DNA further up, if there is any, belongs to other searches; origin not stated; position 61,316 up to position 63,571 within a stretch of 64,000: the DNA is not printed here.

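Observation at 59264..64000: hydA, sensor-kinase, REC, REC-kinase and rex form one minus-strand unit: a possible H2- and NADH-sensing phosphorelay with no DNA-binding response regulator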

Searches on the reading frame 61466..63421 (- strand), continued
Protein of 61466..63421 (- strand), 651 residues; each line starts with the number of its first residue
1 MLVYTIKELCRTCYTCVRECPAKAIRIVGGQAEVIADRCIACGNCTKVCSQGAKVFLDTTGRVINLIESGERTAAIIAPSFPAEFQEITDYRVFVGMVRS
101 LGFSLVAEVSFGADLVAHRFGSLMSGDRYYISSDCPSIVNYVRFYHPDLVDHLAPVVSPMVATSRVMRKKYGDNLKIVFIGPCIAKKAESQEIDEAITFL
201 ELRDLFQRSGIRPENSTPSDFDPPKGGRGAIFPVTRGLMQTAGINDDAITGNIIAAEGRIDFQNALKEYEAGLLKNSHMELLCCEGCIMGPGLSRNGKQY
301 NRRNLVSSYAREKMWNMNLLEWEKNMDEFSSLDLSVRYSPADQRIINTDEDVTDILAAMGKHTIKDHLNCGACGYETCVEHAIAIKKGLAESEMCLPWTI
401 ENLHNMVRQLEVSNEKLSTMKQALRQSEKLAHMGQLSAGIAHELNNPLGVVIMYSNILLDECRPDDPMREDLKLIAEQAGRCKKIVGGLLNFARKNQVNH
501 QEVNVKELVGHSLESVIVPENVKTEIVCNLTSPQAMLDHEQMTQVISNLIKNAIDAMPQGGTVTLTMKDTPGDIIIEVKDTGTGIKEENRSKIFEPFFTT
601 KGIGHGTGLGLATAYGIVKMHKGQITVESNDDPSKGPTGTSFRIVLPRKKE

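Call 12: find_homologous_proteins(query=window:61466-63421:-, max_evalue=1e-10)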
Query window:61466-63421:- (651 aa): 7851 proteins with E <= 1e-10 among 8000 candidates; the best 120 are listed.
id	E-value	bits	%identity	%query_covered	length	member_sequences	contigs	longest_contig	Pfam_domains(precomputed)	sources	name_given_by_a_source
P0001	0.0e+0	1494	100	100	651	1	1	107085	PF02906.20,PF04060.19,PF00037.33,PF02518.32,PF00512.32,PF13237.12,PF13187.12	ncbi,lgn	-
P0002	0.0e+0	1493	100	100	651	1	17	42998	PF02906.20,PF04060.19,PF00037.33,PF02518.32,PF00512.32,PF13237.12,PF13187.12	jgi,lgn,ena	-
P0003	0.0e+0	1451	100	98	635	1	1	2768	PF02906.20,PF04060.19,PF02518.32,PF00512.32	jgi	-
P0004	0.0e+0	1425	95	100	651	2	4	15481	PF02906.20,PF04060.19,PF00037.33,PF02518.32,PF00512.32,PF13237.12,PF13187.12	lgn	-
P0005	0.0e+0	1391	91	100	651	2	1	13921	PF02906.20,PF04060.19,PF00037.33,PF02518.32,PF00512.32,PF13237.12,PF13187.12,PF14501.13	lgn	-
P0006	0.0e+0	1312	100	88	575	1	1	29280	PF02906.20,PF04060.19,PF02518.32,PF00512.32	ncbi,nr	ncbi:MAG TPA: [Fe-Fe] hydrogenase large subunit C-terminal domain-containing protein [Bacteroidales 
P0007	0.0e+0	1266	100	85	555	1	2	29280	PF02906.20,PF04060.19,PF02518.32,PF00512.32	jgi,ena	-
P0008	0.0e+0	1210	80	100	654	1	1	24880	PF02906.20,PF04060.19,PF00037.33,PF02518.32,PF00512.32,PF13237.12,PF13187.12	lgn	-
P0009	0.0e+0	1182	78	100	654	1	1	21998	PF02906.20,PF04060.19,PF00037.33,PF02518.32,PF00512.32,PF12838.13,PF13237.12,PF13187.12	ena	-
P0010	0.0e+0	1181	78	100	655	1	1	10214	PF02906.20,PF04060.19,PF00037.33,PF02518.32,PF00512.32,PF12838.13,PF13589.13,PF13237.12,PF13187.12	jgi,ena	-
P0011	0.0e+0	1180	79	100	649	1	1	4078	PF02906.20,PF04060.19,PF00037.33,PF02518.32,PF00512.32,PF13237.12,PF13187.12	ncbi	-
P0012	0.0e+0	1180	78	100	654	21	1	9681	PF02906.20,PF04060.19,PF00037.33,PF02518.32,PF00512.32,PF12838.13,PF13237.12,PF13187.12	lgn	-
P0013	0.0e+0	1175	78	100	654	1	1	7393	PF02906.20,PF04060.19,PF00037.33,PF02518.32,PF00512.32,PF12838.13,PF13237.12,PF13187.12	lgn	-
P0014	0.0e+0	1170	78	100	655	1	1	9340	PF02906.20,PF04060.19,PF00037.33,PF02518.32,PF00512.32,PF12838.13,PF13237.12,PF13187.12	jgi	-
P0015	0.0e+0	1162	78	100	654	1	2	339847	PF02906.20,PF04060.19,PF00037.33,PF02518.32,PF00512.32,PF13237.12,PF13187.12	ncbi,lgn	-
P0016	0.0e+0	1135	77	98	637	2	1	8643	PF02906.20,PF04060.19,PF02518.32,PF00512.32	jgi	-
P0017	0.0e+0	1135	76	100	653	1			PF02906.20,PF04060.19,PF00037.33,PF02518.32,PF00512.32,PF12838.13,PF13237.12,PF13187.12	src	-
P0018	0.0e+0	1133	75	100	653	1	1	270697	PF02906.20,PF04060.19,PF00037.33,PF02518.32,PF00512.32,PF12838.13,PF13237.12,PF13187.12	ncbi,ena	-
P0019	0.0e+0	1131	74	100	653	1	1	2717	PF02906.20,PF04060.19,PF00037.33,PF02518.32,PF00512.32,PF12838.13,PF13237.12,PF13187.12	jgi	-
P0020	0.0e+0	1129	75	100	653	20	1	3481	PF02906.20,PF04060.19,PF00037.33,PF02518.32,PF00512.32,PF13237.12,PF13187.12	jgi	-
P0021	0.0e+0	1127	74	100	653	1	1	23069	PF02906.20,PF04060.19,PF00037.33,PF02518.32,PF00512.32,PF13589.13,PF13237.12,PF13187.12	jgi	jgi:iron only hydrogenase large subunit-like protein/nitrogen-specific signal transduction histidine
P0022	0.0e+0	1126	75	100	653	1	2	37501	PF02906.20,PF04060.19,PF00037.33,PF02518.32,PF00512.32,PF13237.12,PF13187.12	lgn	-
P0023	0.0e+0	1126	76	100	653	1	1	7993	PF02906.20,PF04060.19,PF00037.33,PF02518.32,PF00512.32,PF12838.13,PF13237.12,PF13187.12,PF14501.13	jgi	jgi:nitrogen-specific signal transduction histidine kinase/iron only hydrogenase large subunit-like 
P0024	0.0e+0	1126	74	100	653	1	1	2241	PF02906.20,PF04060.19,PF00037.33,PF02518.32,PF00512.32,PF13237.12,PF13187.12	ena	-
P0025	0.0e+0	1126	75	100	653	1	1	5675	PF02906.20,PF04060.19,PF00037.33,PF02518.32,PF00512.32,PF12838.13,PF13237.12,PF13187.12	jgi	jgi:two-component system NtrC family sensor kinase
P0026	0.0e+0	1124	75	100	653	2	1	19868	PF02906.20,PF04060.19,PF00037.33,PF02518.32,PF00512.32,PF13237.12,PF13187.12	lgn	-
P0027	0.0e+0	1123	75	100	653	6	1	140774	PF02906.20,PF04060.19,PF00037.33,PF02518.32,PF00512.32,PF12838.13,PF13237.12,PF13187.12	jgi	jgi:iron only hydrogenase large subunit-like protein/nitrogen-specific signal transduction histidine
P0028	0.0e+0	1123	74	100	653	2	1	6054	PF02906.20,PF04060.19,PF00037.33,PF02518.32,PF00512.32,PF13237.12,PF13187.12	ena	-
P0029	0.0e+0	1122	74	100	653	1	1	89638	PF02906.20,PF04060.19,PF00037.33,PF02518.32,PF00512.32,PF13237.12,PF13187.12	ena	-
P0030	0.0e+0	1122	75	100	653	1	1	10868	PF02906.20,PF04060.19,PF00037.33,PF02518.32,PF00512.32,PF12838.13,PF13237.12,PF13187.12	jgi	jgi:iron only hydrogenase large subunit-like protein/nitrogen-specific signal transduction histidine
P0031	0.0e+0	1122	74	100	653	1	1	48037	PF02906.20,PF04060.19,PF00037.33,PF02518.32,PF00512.32,PF13237.12,PF13187.12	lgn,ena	-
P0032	0.0e+0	1122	74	100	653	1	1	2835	PF02906.20,PF04060.19,PF00037.33,PF02518.32,PF00512.32,PF13237.12,PF13187.12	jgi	-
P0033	0.0e+0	1122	74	100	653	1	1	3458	PF02906.20,PF04060.19,PF00037.33,PF02518.32,PF00512.32,PF13237.12,PF13187.12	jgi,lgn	-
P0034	0.0e+0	1121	75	100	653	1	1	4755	PF02906.20,PF04060.19,PF00037.33,PF02518.32,PF00512.32,PF12838.13,PF13237.12,PF13187.12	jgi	jgi:iron only hydrogenase large subunit-like protein/nitrogen-specific signal transduction histidine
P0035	0.0e+0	1121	75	100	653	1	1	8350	PF02906.20,PF04060.19,PF00037.33,PF02518.32,PF00512.32,PF13237.12,PF13187.12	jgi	jgi:two-component system NtrC family sensor kinase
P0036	0.0e+0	1121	75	100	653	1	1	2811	PF02906.20,PF04060.19,PF00037.33,PF02518.32,PF00512.32,PF13237.12,PF13187.12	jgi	jgi:two-component system NtrC family sensor kinase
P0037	0.0e+0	1120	74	100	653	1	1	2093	PF02906.20,PF04060.19,PF00037.33,PF02518.32,PF00512.32,PF13237.12,PF13187.12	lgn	-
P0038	0.0e+0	1120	76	100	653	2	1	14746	PF02906.20,PF04060.19,PF00037.33,PF02518.32,PF00512.32,PF13237.12,PF13187.12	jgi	-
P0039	0.0e+0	1120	75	100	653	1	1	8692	PF02906.20,PF04060.19,PF00037.33,PF02518.32,PF00512.32,PF12838.13,PF13237.12,PF13187.12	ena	-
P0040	0.0e+0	1120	75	100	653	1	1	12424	PF02906.20,PF04060.19,PF00037.33,PF02518.32,PF00512.32,PF13237.12,PF13187.12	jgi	jgi:iron only hydrogenase large subunit-like protein/nitrogen-specific signal transduction histidine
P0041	0.0e+0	1120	75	100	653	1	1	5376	PF02906.20,PF04060.19,PF00037.33,PF02518.32,PF00512.32,PF13237.12,PF13187.12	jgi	jgi:iron only hydrogenase large subunit-like protein/nitrogen-specific signal transduction histidine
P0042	0.0e+0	1120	75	100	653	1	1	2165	PF02906.20,PF04060.19,PF00037.33,PF02518.32,PF00512.32,PF12838.13,PF13237.12,PF13187.12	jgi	jgi:iron only hydrogenase large subunit-like protein/nitrogen-specific signal transduction histidine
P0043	0.0e+0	1120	75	100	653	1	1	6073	PF02906.20,PF04060.19,PF00037.33,PF02518.32,PF00512.32,PF12838.13,PF13237.12,PF13187.12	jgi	jgi:iron only hydrogenase large subunit-like protein/nitrogen-specific signal transduction histidine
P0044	0.0e+0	1120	74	100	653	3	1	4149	PF02906.20,PF04060.19,PF00037.33,PF02518.32,PF00512.32,PF12838.13,PF13237.12,PF13187.12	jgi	jgi:iron only hydrogenase large subunit-like protein/nitrogen-specific signal transduction histidine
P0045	0.0e+0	1119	75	100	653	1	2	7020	PF02906.20,PF04060.19,PF00037.33,PF02518.32,PF00512.32,PF13237.12,PF13187.12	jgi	jgi:two-component system NtrC family sensor kinase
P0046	0.0e+0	1119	75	100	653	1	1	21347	PF02906.20,PF04060.19,PF00037.33,PF02518.32,PF00512.32,PF12838.13,PF13237.12,PF13187.12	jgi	jgi:iron only hydrogenase large subunit-like protein/nitrogen-specific signal transduction histidine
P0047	0.0e+0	1119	75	100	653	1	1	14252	PF02906.20,PF04060.19,PF00037.33,PF02518.32,PF00512.32,PF12838.13,PF13237.12,PF13187.12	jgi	-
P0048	0.0e+0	1118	75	100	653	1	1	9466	PF02906.20,PF04060.19,PF00037.33,PF02518.32,PF00512.32,PF12838.13,PF13237.12,PF13187.12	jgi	jgi:iron only hydrogenase large subunit-like protein/nitrogen-specific signal transduction histidine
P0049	0.0e+0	1118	76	100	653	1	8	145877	PF02906.20,PF04060.19,PF00037.33,PF02518.32,PF00512.32,PF12838.13,PF13237.12,PF13187.12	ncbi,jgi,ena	jgi:iron only hydrogenase large subunit-like protein/nitrogen-specific signal transduction histidine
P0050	0.0e+0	1118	75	100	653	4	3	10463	PF02906.20,PF04060.19,PF00037.33,PF02518.32,PF00512.32,PF12838.13,PF13237.12,PF13187.12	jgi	jgi:iron only hydrogenase large subunit-like protein/nitrogen-specific signal transduction histidine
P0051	0.0e+0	1118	76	100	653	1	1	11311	PF02906.20,PF04060.19,PF00037.33,PF02518.32,PF00512.32,PF12838.13,PF13237.12,PF13187.12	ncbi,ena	-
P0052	0.0e+0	1118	75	100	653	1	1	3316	PF02906.20,PF04060.19,PF00037.33,PF02518.32,PF00512.32,PF12838.13,PF13237.12,PF13187.12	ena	-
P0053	0.0e+0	1118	75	100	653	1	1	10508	PF02906.20,PF04060.19,PF00037.33,PF02518.32,PF00512.32,PF13237.12,PF13187.12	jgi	jgi:two-component system NtrC family sensor kinase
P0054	0.0e+0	1118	74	100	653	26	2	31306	PF02906.20,PF04060.19,PF00037.33,PF02518.32,PF00512.32,PF13589.13,PF13237.12,PF13187.12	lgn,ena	-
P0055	0.0e+0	1118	75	100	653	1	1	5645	PF02906.20,PF04060.19,PF00037.33,PF02518.32,PF00512.32,PF12838.13,PF13237.12,PF13187.12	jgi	jgi:iron only hydrogenase large subunit-like protein/nitrogen-specific signal transduction histidine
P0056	0.0e+0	1117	76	100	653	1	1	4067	PF02906.20,PF04060.19,PF00037.33,PF02518.32,PF00512.32,PF12838.13,PF13237.12,PF13187.12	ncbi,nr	ncbi:MAG: ATP-binding protein [Bacteroidia bacterium]|nr:ATP-binding protein [Bacteroidia bacterium]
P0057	0.0e+0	1117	76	100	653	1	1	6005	PF02906.20,PF04060.19,PF00037.33,PF02518.32,PF00512.32,PF12838.13,PF13237.12,PF13187.12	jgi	jgi:iron only hydrogenase large subunit-like protein/nitrogen-specific signal transduction histidine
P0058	0.0e+0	1117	75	100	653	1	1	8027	PF02906.20,PF04060.19,PF12837.13,PF00037.33,PF02518.32,PF00512.32,PF12838.13,PF13237.12,PF13187.12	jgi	jgi:iron only hydrogenase large subunit-like protein/nitrogen-specific signal transduction histidine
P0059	0.0e+0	1117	74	100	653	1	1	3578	PF02906.20,PF04060.19,PF00037.33,PF02518.32,PF00512.32,PF13237.12,PF13187.12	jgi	jgi:nitrogen-specific signal transduction histidine kinase/iron only hydrogenase large subunit-like 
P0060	0.0e+0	1117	74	100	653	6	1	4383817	PF02906.20,PF04060.19,PF00037.33,PF02518.32,PF00512.32,PF12838.13,PF13237.12,PF13187.12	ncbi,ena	-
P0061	0.0e+0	1117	74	100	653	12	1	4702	PF02906.20,PF04060.19,PF00037.33,PF02518.32,PF00512.32,PF13237.12,PF13187.12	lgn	-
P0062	0.0e+0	1117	75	100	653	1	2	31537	PF02906.20,PF04060.19,PF00037.33,PF02518.32,PF00512.32,PF13237.12,PF13187.12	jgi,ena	-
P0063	0.0e+0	1116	74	100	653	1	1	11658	PF02906.20,PF04060.19,PF00037.33,PF02518.32,PF00512.32,PF13237.12,PF13187.12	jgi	jgi:nitrogen-specific signal transduction histidine kinase/iron only hydrogenase large subunit-like 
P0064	0.0e+0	1116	74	100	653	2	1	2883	PF02906.20,PF04060.19,PF00037.33,PF02518.32,PF00512.32,PF12838.13,PF13237.12,PF13187.12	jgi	-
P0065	0.0e+0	1116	75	100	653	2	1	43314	PF02906.20,PF04060.19,PF00037.33,PF02518.32,PF00512.32,PF12838.13,PF13237.12,PF13187.12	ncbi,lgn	-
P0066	0.0e+0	1116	75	100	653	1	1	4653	PF02906.20,PF04060.19,PF00037.33,PF02518.32,PF00512.32,PF12838.13,PF13237.12,PF13187.12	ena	-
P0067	0.0e+0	1116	74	100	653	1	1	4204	PF02906.20,PF04060.19,PF00037.33,PF02518.32,PF00512.32,PF13237.12,PF13187.12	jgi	jgi:iron only hydrogenase large subunit-like protein/nitrogen-specific signal transduction histidine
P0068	0.0e+0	1116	74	100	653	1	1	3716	PF02906.20,PF04060.19,PF00037.33,PF02518.32,PF00512.32,PF12838.13,PF13237.12,PF13187.12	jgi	jgi:two-component system NtrC family sensor kinase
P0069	0.0e+0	1116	75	100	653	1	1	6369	PF02906.20,PF04060.19,PF00037.33,PF02518.32,PF00512.32,PF12838.13,PF13237.12,PF13187.12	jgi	jgi:iron only hydrogenase large subunit-like protein/nitrogen-specific signal transduction histidine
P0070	0.0e+0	1116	75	100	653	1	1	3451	PF02906.20,PF04060.19,PF00037.33,PF02518.32,PF00512.32,PF12838.13,PF13237.12,PF13187.12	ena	-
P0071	0.0e+0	1116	75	100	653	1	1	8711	PF02906.20,PF04060.19,PF00037.33,PF02518.32,PF00512.32,PF13237.12,PF13187.12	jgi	jgi:two-component system NtrC family sensor kinase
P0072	0.0e+0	1116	74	100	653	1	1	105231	PF02906.20,PF04060.19,PF00037.33,PF02518.32,PF00512.32,PF12838.13,PF13237.12,PF13187.12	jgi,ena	-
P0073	0.0e+0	1116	74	100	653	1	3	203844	PF02906.20,PF04060.19,PF00037.33,PF02518.32,PF00512.32,PF13237.12,PF13187.12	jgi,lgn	jgi:iron only hydrogenase large subunit-like protein/nitrogen-specific signal transduction histidine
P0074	0.0e+0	1116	75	100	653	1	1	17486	PF02906.20,PF04060.19,PF00037.33,PF02518.32,PF00512.32,PF13237.12,PF13187.12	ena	-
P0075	0.0e+0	1115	75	100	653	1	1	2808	PF02906.20,PF04060.19,PF00037.33,PF02518.32,PF00512.32,PF13237.12,PF13187.12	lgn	-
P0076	0.0e+0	1115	73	100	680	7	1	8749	PF02906.20,PF04060.19,PF00037.33,PF02518.32,PF00512.32,PF13237.12,PF13187.12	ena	-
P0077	0.0e+0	1115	75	100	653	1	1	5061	PF02906.20,PF04060.19,PF00037.33,PF02518.32,PF00512.32,PF12838.13,PF13237.12,PF13187.12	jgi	jgi:two-component system NtrC family sensor kinase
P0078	0.0e+0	1115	75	100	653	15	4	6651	PF02906.20,PF04060.19,PF00037.33,PF02518.32,PF00512.32,PF12838.13,PF13589.13,PF13237.12,PF13187.12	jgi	jgi:iron only hydrogenase large subunit-like protein/nitrogen-specific signal transduction histidine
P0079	0.0e+0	1115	75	100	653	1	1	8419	PF02906.20,PF04060.19,PF00037.33,PF02518.32,PF00512.32,PF12838.13,PF13237.12,PF13187.12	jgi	jgi:nitrogen-specific signal transduction histidine kinase/iron only hydrogenase large subunit-like 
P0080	0.0e+0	1115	75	100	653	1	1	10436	PF02906.20,PF04060.19,PF00037.33,PF02518.32,PF00512.32,PF13237.12,PF13187.12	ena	-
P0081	0.0e+0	1115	74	100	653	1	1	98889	PF02906.20,PF04060.19,PF00037.33,PF02518.32,PF00512.32,PF13589.13,PF13237.12,PF13187.12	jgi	jgi:nitrogen-specific signal transduction histidine kinase/iron only hydrogenase large subunit-like 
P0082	0.0e+0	1115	75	100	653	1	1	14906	PF02906.20,PF04060.19,PF00037.33,PF02518.32,PF00512.32,PF13237.12,PF13187.12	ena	-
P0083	0.0e+0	1114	75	100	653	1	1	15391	PF02906.20,PF04060.19,PF00037.33,PF02518.32,PF00512.32,PF12838.13,PF13237.12,PF13187.12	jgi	jgi:two-component system NtrC family sensor kinase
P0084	0.0e+0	1114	75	100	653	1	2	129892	PF02906.20,PF04060.19,PF00037.33,PF02518.32,PF00512.32,PF12838.13,PF13237.12,PF13187.12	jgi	jgi:two-component system NtrC family sensor kinase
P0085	0.0e+0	1114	74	100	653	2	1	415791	PF02906.20,PF04060.19,PF00037.33,PF02518.32,PF00512.32,PF12838.13,PF13589.13,PF13237.12,PF13187.12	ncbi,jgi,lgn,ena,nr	ncbi:MAG TPA: [Fe-Fe] hydrogenase large subunit C-terminal domain-containing protein [Bacteroidales 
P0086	0.0e+0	1114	75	100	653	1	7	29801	PF02906.20,PF04060.19,PF00037.33,PF02518.32,PF00512.32,PF12838.13,PF13237.12,PF13187.12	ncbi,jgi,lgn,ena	-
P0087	0.0e+0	1114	75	100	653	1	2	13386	PF02906.20,PF04060.19,PF00037.33,PF02518.32,PF00512.32,PF13237.12,PF13187.12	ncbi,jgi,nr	ncbi:MAG: ATP-binding protein [Bacteroidales bacterium]|jgi:iron only hydrogenase large subunit-like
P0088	0.0e+0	1114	74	100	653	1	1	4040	PF02906.20,PF04060.19,PF00037.33,PF02518.32,PF00512.32,PF12838.13,PF13237.12,PF13187.12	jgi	jgi:iron only hydrogenase large subunit-like protein/nitrogen-specific signal transduction histidine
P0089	0.0e+0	1114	74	100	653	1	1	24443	PF02906.20,PF04060.19,PF00037.33,PF02518.32,PF00512.32,PF12838.13,PF13237.12,PF13187.12,PF14501.13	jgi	jgi:two-component system NtrC family sensor kinase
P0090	0.0e+0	1114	75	100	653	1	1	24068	PF02906.20,PF04060.19,PF00037.33,PF02518.32,PF00512.32,PF12838.13,PF13237.12,PF13187.12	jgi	jgi:iron only hydrogenase large subunit-like protein/nitrogen-specific signal transduction histidine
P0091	0.0e+0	1114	74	100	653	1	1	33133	PF02906.20,PF04060.19,PF00037.33,PF02518.32,PF00512.32,PF13237.12,PF13187.12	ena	-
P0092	0.0e+0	1114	75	100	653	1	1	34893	PF02906.20,PF04060.19,PF00037.33,PF02518.32,PF00512.32,PF12838.13,PF13237.12,PF13187.12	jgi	jgi:nitrogen-specific signal transduction histidine kinase/iron only hydrogenase large subunit-like 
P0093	0.0e+0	1114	75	100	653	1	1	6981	PF02906.20,PF04060.19,PF00037.33,PF02518.32,PF00512.32,PF12838.13,PF13237.12,PF13187.12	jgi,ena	-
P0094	0.0e+0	1114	75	100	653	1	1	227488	PF02906.20,PF04060.19,PF00037.33,PF02518.32,PF00512.32,PF12838.13,PF13237.12,PF13187.12,PF14501.13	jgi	jgi:iron only hydrogenase large subunit-like protein/nitrogen-specific signal transduction histidine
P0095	0.0e+0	1114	75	100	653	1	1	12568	PF02906.20,PF04060.19,PF00037.33,PF02518.32,PF00512.32,PF13237.12,PF13187.12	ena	-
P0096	0.0e+0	1114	74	100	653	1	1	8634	PF02906.20,PF04060.19,PF00037.33,PF02518.32,PF00512.32,PF12838.13,PF13237.12,PF13187.12,PF14501.13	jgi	jgi:iron only hydrogenase large subunit-like protein/nitrogen-specific signal transduction histidine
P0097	0.0e+0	1113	75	100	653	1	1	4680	PF02906.20,PF04060.19,PF00037.33,PF02518.32,PF00512.32,PF12838.13,PF13237.12,PF13187.12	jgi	jgi:iron only hydrogenase large subunit-like protein/nitrogen-specific signal transduction histidine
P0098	0.0e+0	1113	75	100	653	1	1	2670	PF02906.20,PF04060.19,PF00037.33,PF02518.32,PF00512.32,PF13237.12,PF13187.12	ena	-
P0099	0.0e+0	1113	75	100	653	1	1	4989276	PF02906.20,PF04060.19,PF00037.33,PF02518.32,PF00512.32,PF12838.13,PF13237.12,PF13187.12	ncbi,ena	-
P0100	0.0e+0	1113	74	100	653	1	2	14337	PF02906.20,PF04060.19,PF00037.33,PF02518.32,PF00512.32,PF12838.13,PF13237.12,PF13187.12,PF14501.13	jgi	jgi:iron only hydrogenase large subunit-like protein/nitrogen-specific signal transduction histidine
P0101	0.0e+0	1113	75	100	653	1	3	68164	PF02906.20,PF04060.19,PF00037.33,PF02518.32,PF00512.32,PF13237.12,PF13187.12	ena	-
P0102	0.0e+0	1113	74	100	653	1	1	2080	PF02906.20,PF04060.19,PF00037.33,PF02518.32,PF00512.32,PF13589.13,PF13237.12,PF13187.12,PF14501.13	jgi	jgi:two-component system NtrC family sensor kinase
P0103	0.0e+0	1113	75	100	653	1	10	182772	PF02906.20,PF04060.19,PF00037.33,PF02518.32,PF00512.32,PF13237.12,PF13187.12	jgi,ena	jgi:iron only hydrogenase large subunit-like protein/nitrogen-specific signal transduction histidine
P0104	0.0e+0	1113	75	100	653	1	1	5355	PF02906.20,PF04060.19,PF00037.33,PF02518.32,PF00512.32,PF12838.13,PF13237.12,PF13187.12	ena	-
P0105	0.0e+0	1113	74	100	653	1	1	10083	PF02906.20,PF04060.19,PF00037.33,PF02518.32,PF00512.32,PF13237.12,PF13187.12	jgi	-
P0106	0.0e+0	1113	75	100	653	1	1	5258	PF02906.20,PF04060.19,PF00037.33,PF02518.32,PF00512.32,PF12838.13,PF13237.12,PF13187.12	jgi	jgi:iron only hydrogenase large subunit-like protein/nitrogen-specific signal transduction histidine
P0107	0.0e+0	1113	74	100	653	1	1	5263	PF02906.20,PF04060.19,PF00037.33,PF02518.32,PF00512.32,PF13237.12,PF13187.12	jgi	jgi:iron only hydrogenase large subunit-like protein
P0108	0.0e+0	1113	74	100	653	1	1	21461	PF02906.20,PF04060.19,PF00037.33,PF02518.32,PF00512.32,PF12838.13,PF13237.12,PF13187.12,PF14501.13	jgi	jgi:iron only hydrogenase large subunit-like protein/nitrogen-specific signal transduction histidine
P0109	0.0e+0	1112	75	100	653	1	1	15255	PF02906.20,PF04060.19,PF00037.33,PF02518.32,PF00512.32,PF13237.12,PF13187.12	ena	-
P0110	0.0e+0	1112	75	100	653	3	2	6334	PF02906.20,PF04060.19,PF00037.33,PF02518.32,PF00512.32,PF13237.12,PF13187.12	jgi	jgi:two-component system NtrC family sensor kinase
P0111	0.0e+0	1112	75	100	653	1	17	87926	PF02906.20,PF04060.19,PF00037.33,PF02518.32,PF00512.32,PF12838.13,PF13237.12,PF13187.12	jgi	jgi:two-component system NtrC family sensor kinase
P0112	0.0e+0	1112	75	100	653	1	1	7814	PF02906.20,PF04060.19,PF00037.33,PF02518.32,PF00512.32,PF13237.12,PF13187.12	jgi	jgi:iron only hydrogenase large subunit-like protein/nitrogen-specific signal transduction histidine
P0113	0.0e+0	1112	75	100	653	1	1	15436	PF02906.20,PF04060.19,PF00037.33,PF02518.32,PF00512.32,PF13237.12,PF13187.12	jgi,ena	-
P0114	0.0e+0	1112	75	100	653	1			PF02906.20,PF04060.19,PF00037.33,PF02518.32,PF00512.32,PF13237.12,PF13187.12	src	-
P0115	0.0e+0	1112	75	100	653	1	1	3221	PF02906.20,PF04060.19,PF00037.33,PF02518.32,PF00512.32,PF12838.13,PF13237.12,PF13187.12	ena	-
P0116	0.0e+0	1112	74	100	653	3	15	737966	PF02906.20,PF04060.19,PF00037.33,PF02518.32,PF00512.32,PF12838.13,PF13237.12,PF13187.12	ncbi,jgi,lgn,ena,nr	ncbi:MAG TPA: [Fe-Fe] hydrogenase large subunit C-terminal domain-containing protein [Bacteroidales 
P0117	0.0e+0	1112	74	100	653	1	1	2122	PF02906.20,PF04060.19,PF00037.33,PF02518.32,PF00512.32,PF12838.13,PF13237.12,PF13187.12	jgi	jgi:two-component system NtrC family sensor kinase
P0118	0.0e+0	1112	74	100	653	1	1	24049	PF02906.20,PF04060.19,PF00037.33,PF02518.32,PF00512.32,PF12838.13,PF13237.12,PF13187.12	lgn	-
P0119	0.0e+0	1112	75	100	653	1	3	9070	PF02906.20,PF04060.19,PF00037.33,PF02518.32,PF00512.32,PF12838.13,PF13237.12,PF13187.12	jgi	jgi:two-component system NtrC family sensor kinase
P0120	0.0e+0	1112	75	100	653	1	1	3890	PF02906.20,PF04060.19,PF00037.33,PF02518.32,PF00512.32,PF12838.13,PF13237.12,PF13187.12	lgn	-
